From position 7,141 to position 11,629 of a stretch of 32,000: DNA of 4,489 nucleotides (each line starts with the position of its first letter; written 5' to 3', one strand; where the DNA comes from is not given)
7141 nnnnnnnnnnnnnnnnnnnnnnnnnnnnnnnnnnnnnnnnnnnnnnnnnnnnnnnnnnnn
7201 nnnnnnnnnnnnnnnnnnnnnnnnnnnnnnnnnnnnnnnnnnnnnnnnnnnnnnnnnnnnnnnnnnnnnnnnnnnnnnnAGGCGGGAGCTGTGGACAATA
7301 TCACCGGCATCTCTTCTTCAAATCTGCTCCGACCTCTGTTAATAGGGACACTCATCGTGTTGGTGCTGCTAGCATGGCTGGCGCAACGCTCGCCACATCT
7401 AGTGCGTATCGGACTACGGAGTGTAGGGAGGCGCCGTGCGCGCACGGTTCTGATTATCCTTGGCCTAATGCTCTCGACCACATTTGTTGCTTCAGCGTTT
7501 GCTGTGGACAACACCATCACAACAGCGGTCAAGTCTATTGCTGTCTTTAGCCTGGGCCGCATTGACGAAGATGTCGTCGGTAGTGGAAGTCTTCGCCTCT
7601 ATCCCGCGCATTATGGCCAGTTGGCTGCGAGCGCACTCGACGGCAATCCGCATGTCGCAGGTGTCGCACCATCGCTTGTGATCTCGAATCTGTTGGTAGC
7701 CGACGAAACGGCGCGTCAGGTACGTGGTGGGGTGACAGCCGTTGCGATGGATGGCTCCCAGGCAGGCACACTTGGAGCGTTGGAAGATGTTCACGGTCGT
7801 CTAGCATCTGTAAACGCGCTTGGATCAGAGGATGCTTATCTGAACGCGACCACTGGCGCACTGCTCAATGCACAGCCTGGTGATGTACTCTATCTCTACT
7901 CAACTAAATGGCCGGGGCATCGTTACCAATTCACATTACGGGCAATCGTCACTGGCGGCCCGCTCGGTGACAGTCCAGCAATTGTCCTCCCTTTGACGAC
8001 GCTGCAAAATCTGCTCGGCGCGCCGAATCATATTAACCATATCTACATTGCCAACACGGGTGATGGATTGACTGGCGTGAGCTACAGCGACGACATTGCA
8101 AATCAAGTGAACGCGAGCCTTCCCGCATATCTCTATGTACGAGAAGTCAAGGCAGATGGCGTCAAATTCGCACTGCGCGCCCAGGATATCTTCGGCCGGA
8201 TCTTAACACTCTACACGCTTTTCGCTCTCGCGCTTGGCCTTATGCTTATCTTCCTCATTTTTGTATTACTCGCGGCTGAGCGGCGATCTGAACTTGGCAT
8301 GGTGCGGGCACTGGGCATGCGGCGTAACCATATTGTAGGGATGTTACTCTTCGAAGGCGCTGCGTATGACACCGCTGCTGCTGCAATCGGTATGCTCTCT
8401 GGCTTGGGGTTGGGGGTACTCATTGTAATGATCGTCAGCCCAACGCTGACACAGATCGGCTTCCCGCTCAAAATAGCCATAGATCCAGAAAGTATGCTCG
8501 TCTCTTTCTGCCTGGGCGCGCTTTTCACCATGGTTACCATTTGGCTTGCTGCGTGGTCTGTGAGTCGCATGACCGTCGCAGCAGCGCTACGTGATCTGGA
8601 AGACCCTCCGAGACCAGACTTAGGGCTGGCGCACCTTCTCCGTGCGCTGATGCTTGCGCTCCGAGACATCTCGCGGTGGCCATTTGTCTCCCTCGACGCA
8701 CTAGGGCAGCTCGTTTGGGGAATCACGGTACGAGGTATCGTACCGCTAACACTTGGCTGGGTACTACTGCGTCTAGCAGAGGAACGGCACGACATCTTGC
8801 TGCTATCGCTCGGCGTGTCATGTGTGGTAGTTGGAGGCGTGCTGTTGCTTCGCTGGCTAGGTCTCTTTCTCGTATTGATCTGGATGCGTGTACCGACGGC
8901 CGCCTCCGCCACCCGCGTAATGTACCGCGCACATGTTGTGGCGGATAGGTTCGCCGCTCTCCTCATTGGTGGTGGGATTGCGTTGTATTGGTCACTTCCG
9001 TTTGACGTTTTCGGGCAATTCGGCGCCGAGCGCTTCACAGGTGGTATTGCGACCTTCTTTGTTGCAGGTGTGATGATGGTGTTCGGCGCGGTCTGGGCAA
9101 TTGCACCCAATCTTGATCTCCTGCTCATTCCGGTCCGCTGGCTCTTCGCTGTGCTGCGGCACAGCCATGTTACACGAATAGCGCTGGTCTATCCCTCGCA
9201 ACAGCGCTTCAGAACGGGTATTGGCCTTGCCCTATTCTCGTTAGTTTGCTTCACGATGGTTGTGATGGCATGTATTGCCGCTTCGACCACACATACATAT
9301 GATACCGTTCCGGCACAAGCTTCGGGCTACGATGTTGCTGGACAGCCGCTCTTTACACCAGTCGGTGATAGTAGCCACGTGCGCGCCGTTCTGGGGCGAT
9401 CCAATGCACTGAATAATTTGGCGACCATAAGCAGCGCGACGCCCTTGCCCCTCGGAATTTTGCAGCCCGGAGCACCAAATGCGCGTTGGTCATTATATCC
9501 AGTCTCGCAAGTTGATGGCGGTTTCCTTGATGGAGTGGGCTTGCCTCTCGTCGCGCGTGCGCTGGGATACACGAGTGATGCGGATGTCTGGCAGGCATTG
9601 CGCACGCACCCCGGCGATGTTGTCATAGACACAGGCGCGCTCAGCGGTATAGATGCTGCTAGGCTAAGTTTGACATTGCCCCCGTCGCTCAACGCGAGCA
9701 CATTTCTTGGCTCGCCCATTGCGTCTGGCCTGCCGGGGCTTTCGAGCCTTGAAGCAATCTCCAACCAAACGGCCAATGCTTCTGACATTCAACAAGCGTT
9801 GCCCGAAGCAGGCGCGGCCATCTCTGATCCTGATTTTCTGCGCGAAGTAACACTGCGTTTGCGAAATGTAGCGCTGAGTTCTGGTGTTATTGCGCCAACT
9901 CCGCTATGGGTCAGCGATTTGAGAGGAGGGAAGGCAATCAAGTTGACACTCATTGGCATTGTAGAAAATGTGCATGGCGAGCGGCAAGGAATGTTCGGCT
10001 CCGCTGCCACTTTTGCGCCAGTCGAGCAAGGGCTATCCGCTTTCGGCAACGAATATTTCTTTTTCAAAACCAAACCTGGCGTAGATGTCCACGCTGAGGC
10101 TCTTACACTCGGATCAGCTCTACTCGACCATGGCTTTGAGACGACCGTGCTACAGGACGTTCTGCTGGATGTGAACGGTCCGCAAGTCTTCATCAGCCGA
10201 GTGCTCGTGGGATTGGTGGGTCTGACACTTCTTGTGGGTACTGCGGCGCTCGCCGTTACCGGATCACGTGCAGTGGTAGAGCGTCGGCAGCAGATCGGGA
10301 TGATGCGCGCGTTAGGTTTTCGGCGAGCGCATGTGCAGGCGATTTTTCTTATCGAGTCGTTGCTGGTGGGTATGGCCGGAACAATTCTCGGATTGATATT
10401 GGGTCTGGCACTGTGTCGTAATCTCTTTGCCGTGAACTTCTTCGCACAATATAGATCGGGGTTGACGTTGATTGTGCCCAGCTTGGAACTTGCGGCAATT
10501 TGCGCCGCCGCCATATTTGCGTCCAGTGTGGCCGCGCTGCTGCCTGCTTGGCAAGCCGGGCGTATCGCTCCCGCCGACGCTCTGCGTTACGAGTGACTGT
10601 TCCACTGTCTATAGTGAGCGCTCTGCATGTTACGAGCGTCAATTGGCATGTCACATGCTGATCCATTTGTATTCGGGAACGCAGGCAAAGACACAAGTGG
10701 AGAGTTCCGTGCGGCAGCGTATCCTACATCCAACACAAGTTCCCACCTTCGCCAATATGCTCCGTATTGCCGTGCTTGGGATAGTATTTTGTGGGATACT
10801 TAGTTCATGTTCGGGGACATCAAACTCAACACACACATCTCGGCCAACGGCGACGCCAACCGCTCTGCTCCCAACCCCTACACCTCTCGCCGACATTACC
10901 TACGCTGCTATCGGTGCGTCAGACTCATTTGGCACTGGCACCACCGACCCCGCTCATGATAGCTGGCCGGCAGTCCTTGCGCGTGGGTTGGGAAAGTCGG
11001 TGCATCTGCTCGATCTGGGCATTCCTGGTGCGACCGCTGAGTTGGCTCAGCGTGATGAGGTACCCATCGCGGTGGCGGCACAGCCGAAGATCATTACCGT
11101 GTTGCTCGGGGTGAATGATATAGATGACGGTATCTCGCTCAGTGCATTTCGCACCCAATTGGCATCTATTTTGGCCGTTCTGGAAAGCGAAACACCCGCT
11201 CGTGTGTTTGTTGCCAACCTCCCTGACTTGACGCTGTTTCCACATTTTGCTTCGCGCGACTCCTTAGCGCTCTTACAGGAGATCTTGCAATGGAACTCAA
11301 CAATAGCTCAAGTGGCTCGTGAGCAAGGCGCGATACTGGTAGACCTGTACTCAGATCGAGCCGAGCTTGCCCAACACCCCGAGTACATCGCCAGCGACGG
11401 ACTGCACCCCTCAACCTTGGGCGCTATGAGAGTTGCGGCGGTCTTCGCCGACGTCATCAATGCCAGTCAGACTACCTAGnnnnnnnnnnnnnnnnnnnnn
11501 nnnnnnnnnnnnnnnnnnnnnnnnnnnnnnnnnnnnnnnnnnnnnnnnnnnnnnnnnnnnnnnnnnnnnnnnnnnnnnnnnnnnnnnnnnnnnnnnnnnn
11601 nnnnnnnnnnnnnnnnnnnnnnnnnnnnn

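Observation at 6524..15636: Tandemly duplicated esterase-lipoprotein plus double-FtsX permease pairs sharing one MacB-type ATPase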

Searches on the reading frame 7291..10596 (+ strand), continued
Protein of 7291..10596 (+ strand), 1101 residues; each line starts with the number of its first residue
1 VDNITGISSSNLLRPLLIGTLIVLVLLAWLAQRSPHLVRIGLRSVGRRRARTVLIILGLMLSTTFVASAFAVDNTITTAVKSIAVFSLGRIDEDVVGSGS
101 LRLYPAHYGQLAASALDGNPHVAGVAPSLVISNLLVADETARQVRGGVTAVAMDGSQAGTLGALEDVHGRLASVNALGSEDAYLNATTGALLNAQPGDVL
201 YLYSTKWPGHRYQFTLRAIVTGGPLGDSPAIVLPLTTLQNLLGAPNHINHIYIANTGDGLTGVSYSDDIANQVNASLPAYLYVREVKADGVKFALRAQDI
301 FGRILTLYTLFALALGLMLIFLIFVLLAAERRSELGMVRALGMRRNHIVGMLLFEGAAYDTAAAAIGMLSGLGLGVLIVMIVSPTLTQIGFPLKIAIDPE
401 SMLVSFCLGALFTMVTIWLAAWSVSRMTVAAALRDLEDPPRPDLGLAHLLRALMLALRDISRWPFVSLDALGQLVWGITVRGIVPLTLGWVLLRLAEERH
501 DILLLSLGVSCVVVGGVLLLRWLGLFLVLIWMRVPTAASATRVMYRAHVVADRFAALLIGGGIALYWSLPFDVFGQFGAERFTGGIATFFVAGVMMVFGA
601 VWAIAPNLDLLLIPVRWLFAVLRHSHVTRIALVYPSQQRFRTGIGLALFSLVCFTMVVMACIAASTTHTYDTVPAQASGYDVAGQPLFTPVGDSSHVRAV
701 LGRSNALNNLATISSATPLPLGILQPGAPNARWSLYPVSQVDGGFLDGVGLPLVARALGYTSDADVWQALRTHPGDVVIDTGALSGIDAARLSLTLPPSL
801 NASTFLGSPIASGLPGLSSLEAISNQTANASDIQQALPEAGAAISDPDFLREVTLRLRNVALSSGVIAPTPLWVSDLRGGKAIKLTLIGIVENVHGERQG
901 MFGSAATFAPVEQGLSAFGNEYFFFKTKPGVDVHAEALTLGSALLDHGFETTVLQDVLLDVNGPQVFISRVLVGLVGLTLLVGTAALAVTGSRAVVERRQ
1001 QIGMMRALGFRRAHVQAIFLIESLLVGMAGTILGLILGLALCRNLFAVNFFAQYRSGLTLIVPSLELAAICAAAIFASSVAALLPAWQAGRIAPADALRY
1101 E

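Call 104: find_encoding_contigs(protein=P0283, flank=4000, max_places=2)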
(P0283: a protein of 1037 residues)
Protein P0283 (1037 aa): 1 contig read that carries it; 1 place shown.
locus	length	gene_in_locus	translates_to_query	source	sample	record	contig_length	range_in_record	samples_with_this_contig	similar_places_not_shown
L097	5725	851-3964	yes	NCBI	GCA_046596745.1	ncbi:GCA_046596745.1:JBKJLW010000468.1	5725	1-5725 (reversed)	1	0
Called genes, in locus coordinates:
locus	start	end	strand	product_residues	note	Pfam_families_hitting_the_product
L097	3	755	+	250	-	?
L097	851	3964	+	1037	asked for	PF02687:FtsX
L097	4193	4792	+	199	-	PF00440:TetR_N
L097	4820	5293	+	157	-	-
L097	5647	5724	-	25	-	?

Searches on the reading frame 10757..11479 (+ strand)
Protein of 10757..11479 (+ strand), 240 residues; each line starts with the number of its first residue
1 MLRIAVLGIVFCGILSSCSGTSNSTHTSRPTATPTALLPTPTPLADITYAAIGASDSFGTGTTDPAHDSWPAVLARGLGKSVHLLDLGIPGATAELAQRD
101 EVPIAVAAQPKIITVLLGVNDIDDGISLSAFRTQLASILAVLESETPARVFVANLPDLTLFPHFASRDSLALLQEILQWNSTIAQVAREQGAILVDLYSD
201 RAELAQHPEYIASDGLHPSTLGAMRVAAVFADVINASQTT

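Call 8: search_protein_families(library=pfam, proteins=[window:10757-11479:+], max_evalue=0.01)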
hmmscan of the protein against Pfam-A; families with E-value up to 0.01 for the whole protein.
window:10757-11479:+ (240 aa): 2 families
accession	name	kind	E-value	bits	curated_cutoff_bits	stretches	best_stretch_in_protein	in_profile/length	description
PF13472.12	Lipase_GDSL_2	-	2.4e-23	84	32.9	1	56-223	6-176/178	GDSL-like Lipase/Acylhydrolase family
PF00657.28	Lipase_GDSL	-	2.2e-17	64.4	23.6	1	50-228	2-206/208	GDSL-like Lipase/Acylhydrolase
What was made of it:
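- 10757..11479 (+): est2: paralogous SGNH lipoprotein esterase (240 aa), lipobox L-S-S-C, with a Ser/Thr/Pro-rich tether. Pfam 2e-23 (call 8).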

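Call 9: search_protein_families(library=ncbifam, proteins=[window:10757-11479:+], max_evalue=0.01)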
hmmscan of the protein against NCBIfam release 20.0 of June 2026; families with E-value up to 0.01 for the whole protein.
window:10757-11479:+ (240 aa): 3 families
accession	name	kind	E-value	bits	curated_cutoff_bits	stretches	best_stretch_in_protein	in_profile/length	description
NF042968.1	AcxylEst_AxeA1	equivalog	2.5e-09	36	700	1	47-229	275-458/459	acetylxylan esterase AxeA1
NF007819.1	PRK10528.1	equivalog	1.8e-05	24.5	270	1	55-231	35-201/210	multifunctional acyl-CoA thioesterase I/protease I/lysophospholipase L1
NF045548.1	GDSL_lipase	equivalog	0.00056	19.5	300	1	174-236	166-227/231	Rv0518 family GDSL lipase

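Call 52: search_solved_structures(query=window:10757-11479:+, max_evalue=0.001, show_alignments=1)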
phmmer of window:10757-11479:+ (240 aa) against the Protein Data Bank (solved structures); distinct sequences matched with E-value up to 0.001: 8.
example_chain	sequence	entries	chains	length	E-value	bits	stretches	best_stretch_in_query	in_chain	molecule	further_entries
3p94_A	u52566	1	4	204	2.6e-06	30.5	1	83-227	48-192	GDSL-like Lipase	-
6njc_A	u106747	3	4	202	3e-05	27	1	99-219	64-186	Sialate O-acetylesterase | Lysophospholipase L1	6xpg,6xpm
7pzg_AAA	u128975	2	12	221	3.8e-05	26.7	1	99-219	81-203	Lysophospholipase L1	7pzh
4oap_A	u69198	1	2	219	0.00023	24.1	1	82-231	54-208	Acetyl xylan esterase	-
3w7v_A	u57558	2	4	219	0.00032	23.7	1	82-231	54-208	Acetyl xylan esterase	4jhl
4jko_A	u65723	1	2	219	0.00032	23.6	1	82-231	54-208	Acetyl xylan esterase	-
5bn1_A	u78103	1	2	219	0.00032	23.6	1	82-231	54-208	Acetyl xylan esterase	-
4oao_A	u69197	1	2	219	0.00045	23.2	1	82-231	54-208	Acetyl xylan esterase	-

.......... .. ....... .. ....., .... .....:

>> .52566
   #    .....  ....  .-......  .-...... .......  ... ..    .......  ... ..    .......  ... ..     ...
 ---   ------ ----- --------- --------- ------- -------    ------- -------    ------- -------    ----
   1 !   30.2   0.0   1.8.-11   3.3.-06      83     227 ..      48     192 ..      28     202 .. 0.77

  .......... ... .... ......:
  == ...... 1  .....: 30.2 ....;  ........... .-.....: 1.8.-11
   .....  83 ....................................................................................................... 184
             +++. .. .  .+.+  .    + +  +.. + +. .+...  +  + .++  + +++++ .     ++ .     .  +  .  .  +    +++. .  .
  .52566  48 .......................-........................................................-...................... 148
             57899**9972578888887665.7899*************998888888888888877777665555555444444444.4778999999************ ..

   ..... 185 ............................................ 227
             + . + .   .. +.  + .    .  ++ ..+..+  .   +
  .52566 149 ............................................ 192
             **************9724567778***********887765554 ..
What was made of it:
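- The esterases score similarly against acetylxylan esterase and sialate O-acetylesterase-type SGNH proteins (calls 9, 52).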
